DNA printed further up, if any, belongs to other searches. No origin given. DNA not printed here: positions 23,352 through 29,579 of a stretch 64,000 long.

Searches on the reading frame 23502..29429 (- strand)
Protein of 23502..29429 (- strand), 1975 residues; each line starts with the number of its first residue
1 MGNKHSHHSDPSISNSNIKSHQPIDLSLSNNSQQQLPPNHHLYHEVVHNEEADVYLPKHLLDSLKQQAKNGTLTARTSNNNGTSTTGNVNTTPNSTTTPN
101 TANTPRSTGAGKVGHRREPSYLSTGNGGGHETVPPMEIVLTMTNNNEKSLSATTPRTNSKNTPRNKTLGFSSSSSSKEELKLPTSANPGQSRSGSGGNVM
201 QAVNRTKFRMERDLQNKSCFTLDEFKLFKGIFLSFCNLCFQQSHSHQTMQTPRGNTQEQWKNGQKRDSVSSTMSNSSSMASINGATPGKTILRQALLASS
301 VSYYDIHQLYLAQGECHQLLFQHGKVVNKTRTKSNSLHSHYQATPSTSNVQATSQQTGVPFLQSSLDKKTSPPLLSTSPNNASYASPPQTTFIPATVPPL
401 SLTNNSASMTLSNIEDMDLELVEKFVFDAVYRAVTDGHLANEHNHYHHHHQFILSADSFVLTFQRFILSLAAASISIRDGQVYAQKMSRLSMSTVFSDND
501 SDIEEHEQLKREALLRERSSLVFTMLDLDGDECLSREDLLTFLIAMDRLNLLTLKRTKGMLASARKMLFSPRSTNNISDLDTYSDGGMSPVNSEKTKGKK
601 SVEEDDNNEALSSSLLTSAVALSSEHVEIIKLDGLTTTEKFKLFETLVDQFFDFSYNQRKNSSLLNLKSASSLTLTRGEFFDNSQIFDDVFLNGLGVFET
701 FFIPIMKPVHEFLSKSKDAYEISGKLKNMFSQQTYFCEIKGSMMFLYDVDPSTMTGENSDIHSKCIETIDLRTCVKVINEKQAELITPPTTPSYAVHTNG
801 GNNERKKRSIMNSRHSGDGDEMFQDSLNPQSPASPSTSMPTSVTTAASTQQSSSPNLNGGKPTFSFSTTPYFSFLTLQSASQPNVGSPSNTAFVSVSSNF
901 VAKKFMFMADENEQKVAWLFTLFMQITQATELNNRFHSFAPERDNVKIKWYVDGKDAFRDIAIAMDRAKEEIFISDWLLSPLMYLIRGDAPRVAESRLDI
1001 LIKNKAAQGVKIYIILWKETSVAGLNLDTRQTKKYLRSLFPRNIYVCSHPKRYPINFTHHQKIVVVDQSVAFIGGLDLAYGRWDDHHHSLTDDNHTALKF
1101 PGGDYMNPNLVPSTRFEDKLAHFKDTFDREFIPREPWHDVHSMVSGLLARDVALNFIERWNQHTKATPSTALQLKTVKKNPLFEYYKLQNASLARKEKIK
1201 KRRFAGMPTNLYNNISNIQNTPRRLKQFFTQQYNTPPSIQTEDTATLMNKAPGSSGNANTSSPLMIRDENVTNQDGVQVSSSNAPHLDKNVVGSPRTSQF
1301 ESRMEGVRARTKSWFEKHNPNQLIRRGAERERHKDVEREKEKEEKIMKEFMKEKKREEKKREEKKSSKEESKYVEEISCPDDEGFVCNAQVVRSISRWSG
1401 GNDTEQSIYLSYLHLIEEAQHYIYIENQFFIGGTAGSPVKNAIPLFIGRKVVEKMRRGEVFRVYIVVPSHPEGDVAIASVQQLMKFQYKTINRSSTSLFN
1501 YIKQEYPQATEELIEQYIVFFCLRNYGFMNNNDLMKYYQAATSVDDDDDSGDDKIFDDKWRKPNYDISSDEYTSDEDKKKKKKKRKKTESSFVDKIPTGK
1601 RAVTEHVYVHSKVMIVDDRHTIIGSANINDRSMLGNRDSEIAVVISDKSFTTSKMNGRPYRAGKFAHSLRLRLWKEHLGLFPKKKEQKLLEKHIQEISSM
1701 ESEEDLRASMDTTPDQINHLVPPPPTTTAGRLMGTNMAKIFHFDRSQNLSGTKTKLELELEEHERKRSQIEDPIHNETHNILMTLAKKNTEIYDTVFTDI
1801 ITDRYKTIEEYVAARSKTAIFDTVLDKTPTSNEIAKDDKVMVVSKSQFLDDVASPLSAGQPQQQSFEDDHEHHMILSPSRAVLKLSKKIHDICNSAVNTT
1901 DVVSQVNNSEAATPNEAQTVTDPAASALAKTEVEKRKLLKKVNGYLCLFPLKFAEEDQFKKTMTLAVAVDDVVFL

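Call 70: search_protein_families(library=pfam, proteins=[window:23502-29429:-], max_evalue=0.00001)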
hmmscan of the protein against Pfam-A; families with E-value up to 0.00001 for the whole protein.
window:23502-29429:- (1975 aa): 2 families
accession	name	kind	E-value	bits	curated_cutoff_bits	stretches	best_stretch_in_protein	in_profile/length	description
PF00614.28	PLDc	-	3.8e-17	61.9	21.9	2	1609-1632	5-28/28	Phospholipase D Active site motif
PF13091.12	PLDc_2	-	2.9e-16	59.9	27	1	1579-1651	52-121/132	PLD-like domain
